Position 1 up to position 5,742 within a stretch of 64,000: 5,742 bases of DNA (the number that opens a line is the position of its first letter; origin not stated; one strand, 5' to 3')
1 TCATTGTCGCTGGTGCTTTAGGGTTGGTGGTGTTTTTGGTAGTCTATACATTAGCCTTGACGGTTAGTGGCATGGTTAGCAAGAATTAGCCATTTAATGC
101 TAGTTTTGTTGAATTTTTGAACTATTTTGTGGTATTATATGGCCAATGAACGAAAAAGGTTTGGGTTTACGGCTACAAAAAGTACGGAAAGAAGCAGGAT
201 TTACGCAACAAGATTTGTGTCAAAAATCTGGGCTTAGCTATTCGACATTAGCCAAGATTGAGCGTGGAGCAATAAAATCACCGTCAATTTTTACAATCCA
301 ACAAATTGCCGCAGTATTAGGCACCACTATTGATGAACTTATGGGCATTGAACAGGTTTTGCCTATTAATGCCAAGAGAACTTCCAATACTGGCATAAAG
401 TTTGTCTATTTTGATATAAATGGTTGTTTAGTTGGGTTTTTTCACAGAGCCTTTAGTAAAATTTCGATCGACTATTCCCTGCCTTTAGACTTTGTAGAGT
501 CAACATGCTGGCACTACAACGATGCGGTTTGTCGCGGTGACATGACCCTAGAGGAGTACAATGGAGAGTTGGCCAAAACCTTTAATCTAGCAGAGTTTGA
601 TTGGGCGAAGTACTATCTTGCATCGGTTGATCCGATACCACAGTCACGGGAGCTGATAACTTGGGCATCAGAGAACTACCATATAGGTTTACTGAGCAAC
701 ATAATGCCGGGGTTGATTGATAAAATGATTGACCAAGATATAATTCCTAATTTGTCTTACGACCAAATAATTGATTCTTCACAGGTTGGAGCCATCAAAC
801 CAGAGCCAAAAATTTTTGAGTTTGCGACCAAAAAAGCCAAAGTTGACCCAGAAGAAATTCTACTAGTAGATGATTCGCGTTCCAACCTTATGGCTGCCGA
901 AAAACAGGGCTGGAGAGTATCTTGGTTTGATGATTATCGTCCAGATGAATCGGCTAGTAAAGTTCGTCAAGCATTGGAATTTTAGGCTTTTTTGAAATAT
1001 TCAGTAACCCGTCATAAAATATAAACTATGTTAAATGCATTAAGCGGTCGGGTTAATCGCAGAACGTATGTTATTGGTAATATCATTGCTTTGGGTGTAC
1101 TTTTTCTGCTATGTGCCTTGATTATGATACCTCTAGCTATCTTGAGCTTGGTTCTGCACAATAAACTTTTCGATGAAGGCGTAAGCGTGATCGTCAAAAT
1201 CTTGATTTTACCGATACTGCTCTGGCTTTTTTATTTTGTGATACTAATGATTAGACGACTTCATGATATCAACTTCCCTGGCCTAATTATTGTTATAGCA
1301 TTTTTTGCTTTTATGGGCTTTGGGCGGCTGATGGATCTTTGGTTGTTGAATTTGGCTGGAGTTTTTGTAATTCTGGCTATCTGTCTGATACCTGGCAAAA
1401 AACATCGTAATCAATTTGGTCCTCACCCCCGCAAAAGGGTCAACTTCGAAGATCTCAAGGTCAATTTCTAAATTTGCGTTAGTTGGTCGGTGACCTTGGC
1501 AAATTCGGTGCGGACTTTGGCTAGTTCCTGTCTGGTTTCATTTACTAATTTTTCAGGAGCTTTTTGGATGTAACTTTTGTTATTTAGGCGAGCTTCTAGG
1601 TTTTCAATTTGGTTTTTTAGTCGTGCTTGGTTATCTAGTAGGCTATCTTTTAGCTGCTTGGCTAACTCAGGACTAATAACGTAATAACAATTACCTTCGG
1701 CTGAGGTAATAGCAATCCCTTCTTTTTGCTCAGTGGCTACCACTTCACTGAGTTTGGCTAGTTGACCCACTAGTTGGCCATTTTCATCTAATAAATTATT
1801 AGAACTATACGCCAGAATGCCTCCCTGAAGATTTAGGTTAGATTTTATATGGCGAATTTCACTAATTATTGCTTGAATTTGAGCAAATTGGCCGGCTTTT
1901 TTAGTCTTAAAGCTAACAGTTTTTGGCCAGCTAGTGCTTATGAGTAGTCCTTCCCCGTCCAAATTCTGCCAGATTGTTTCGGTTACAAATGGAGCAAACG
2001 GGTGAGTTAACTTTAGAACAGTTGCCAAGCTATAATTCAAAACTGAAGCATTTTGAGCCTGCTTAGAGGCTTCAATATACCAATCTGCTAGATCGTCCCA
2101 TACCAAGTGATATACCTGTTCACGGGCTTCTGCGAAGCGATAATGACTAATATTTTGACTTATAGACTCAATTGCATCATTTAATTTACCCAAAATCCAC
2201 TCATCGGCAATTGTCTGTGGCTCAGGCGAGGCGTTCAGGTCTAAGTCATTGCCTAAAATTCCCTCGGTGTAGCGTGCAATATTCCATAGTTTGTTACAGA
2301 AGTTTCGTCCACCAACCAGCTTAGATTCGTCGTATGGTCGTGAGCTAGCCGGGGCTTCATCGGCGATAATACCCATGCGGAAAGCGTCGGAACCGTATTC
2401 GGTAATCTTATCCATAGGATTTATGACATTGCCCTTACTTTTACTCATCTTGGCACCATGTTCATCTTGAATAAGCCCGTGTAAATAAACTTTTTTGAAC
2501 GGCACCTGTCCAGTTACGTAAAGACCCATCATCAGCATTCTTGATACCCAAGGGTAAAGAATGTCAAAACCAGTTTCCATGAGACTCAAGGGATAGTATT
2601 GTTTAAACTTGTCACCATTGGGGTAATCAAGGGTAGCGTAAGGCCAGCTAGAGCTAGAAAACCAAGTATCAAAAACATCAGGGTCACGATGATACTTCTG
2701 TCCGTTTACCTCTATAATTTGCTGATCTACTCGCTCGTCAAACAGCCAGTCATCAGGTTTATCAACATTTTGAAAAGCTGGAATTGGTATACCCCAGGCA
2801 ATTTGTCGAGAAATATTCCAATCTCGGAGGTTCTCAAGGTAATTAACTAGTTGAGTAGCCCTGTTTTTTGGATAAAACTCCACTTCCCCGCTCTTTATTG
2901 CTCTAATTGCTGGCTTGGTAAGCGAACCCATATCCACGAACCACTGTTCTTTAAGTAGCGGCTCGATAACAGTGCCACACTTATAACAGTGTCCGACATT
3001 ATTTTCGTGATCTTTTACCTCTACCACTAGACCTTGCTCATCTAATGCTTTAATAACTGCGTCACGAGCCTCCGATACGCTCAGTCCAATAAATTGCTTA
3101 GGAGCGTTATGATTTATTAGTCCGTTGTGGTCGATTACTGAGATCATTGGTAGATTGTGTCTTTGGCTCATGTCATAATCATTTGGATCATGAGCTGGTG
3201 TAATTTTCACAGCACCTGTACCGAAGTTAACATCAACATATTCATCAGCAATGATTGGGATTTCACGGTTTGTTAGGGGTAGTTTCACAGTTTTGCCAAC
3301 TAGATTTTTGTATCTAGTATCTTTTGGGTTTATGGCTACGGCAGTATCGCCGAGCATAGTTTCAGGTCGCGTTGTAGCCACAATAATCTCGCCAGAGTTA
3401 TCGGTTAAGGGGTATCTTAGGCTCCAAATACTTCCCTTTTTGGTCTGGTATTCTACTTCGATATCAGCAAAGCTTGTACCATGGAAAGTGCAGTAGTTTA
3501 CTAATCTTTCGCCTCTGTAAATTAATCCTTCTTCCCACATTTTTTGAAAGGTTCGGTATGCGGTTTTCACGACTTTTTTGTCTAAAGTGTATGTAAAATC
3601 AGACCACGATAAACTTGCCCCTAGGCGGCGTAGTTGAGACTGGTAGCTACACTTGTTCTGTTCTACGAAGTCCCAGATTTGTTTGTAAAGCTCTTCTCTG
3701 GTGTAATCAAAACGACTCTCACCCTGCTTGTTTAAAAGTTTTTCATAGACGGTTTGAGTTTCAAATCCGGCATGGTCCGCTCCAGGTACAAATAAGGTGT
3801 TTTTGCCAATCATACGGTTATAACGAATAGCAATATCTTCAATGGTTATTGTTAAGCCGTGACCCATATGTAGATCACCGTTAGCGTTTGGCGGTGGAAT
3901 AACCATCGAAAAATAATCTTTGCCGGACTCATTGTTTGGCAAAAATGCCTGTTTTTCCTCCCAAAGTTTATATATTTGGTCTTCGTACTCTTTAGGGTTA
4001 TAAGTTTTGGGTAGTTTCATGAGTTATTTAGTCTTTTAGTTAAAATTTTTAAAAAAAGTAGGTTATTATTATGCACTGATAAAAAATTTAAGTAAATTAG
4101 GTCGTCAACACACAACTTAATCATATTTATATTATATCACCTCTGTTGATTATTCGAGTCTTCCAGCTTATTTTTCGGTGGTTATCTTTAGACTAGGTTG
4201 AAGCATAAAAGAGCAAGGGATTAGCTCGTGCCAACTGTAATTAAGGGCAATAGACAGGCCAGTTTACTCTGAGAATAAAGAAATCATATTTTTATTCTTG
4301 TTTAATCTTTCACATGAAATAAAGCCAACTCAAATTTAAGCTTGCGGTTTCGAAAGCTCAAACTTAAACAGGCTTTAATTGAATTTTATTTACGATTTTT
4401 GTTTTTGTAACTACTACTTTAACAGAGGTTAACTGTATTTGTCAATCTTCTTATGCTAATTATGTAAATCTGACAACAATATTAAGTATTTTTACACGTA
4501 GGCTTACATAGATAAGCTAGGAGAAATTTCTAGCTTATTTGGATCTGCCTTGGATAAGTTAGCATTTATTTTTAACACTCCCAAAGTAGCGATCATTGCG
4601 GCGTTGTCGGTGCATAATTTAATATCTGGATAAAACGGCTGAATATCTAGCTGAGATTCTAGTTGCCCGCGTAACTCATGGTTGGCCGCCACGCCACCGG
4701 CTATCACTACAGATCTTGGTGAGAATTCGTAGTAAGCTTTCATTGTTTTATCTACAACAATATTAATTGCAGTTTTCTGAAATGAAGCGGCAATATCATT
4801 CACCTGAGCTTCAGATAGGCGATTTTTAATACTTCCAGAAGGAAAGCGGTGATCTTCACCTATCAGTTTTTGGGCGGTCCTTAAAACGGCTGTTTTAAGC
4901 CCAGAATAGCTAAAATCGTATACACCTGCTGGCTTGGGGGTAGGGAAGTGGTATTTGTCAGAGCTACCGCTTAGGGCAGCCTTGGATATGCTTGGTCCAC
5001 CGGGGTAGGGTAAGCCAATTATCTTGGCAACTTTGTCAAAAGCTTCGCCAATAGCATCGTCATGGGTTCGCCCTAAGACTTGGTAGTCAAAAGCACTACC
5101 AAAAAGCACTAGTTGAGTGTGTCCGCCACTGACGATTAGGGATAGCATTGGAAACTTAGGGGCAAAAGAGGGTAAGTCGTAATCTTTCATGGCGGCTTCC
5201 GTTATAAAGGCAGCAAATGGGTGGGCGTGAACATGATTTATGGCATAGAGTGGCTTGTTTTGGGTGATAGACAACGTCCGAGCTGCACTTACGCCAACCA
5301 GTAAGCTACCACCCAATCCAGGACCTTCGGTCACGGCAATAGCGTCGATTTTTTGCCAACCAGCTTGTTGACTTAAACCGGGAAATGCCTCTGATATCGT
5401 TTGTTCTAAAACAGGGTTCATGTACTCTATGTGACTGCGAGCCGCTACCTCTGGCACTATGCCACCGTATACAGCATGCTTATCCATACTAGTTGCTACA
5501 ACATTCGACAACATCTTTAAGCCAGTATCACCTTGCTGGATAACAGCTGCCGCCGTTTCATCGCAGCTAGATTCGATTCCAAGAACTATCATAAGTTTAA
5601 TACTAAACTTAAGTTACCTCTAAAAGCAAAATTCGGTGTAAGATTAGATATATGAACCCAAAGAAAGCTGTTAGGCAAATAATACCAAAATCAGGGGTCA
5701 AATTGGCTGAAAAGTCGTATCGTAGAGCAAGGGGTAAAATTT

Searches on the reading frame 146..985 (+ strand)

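Call 19: search_protein_families(library=pfam, proteins=[window:146-985:+], max_evalue=0.00001)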
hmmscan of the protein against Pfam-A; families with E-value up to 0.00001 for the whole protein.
window:146-985:+ (279 aa): 5 families
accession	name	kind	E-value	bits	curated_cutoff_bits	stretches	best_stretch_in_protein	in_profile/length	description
PF01381.28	HTH_3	-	2.1e-15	56.9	23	1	10-65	1-55/55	Helix-turn-helix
PF13443.12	HTH_26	-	5.8e-11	42.9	22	1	9-69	1-61/63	Cro/C1-type HTH DNA-binding domain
PF13560.12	HTH_31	-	8.2e-11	42.5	27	1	6-64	2-60/64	Helix-turn-helix domain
PF13419.12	HAD_2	-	1.9e-10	41.6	23.8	1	132-259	46-176/178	Haloacid dehalogenase-like hydrolase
PF00702.32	Hydrolase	-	5.3e-09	37.2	26.4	1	127-253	53-189/191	haloacid dehalogenase-like hydrolase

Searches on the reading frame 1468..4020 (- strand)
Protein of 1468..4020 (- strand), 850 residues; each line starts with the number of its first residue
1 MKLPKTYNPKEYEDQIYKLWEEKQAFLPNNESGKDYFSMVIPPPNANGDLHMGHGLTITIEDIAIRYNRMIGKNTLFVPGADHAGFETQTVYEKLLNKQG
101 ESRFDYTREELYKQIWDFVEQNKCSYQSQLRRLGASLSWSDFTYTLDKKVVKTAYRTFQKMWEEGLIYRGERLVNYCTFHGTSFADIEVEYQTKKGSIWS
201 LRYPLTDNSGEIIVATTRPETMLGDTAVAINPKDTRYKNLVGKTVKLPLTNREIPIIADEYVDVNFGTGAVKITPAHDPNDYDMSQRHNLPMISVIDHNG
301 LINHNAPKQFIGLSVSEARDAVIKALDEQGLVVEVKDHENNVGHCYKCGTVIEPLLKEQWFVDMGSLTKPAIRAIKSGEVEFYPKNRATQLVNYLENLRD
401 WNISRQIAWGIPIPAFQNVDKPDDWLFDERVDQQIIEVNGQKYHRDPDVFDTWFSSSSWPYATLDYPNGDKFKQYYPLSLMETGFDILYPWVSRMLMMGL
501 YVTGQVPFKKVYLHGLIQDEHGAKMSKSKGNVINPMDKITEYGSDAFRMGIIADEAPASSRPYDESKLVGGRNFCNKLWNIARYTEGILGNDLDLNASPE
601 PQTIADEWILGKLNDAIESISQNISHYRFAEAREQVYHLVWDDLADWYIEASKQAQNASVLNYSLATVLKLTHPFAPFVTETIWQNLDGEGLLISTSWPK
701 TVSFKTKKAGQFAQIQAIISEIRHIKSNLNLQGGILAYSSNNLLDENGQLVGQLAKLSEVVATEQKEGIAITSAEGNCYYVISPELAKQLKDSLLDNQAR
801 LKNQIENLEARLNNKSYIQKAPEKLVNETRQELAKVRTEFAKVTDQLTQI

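Call 19: search_protein_families(library=pfam, proteins=[window:1468-4020:-], max_evalue=0.00001)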
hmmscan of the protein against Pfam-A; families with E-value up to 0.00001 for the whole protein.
window:1468-4020:- (850 aa): 5 families
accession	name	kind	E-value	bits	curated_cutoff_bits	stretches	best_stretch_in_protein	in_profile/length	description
PF00133.28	tRNA-synt_1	-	2.6e-118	395.8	22.7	1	15-552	1-403/414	tRNA synthetases class I (I, L, M and V)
PF08264.19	Anticodon_1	-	5.3e-33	114.4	25.1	1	606-731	1-138/148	Anticodon-binding domain of tRNA ligase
PF09334.17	tRNA-synt_1g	-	2e-25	89.8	20.1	2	44-190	8-136/391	tRNA synthetases class I (M)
PF13603.12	tRNA-synt_1_2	-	7.5e-14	52.1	25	1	242-299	86-143/185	Leucyl-tRNA synthetase, editing domain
PF10458.14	Val_tRNA-synt_C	-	7.7e-09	36.1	25.9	1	799-850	14-65/66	Valyl tRNA synthetase tRNA binding arm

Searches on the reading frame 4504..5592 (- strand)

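Call 19: search_protein_families(library=pfam, proteins=[window:4504-5592:-], max_evalue=0.00001)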
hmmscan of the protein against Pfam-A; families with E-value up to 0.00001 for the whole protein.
window:4504-5592:- (362 aa): 1 family
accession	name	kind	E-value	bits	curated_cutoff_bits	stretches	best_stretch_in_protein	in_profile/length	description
PF00814.31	TsaD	-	2.1e-82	277.2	24.8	1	27-335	2-263/264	tRNA N6-adenosine threonylcarbamoyltransferase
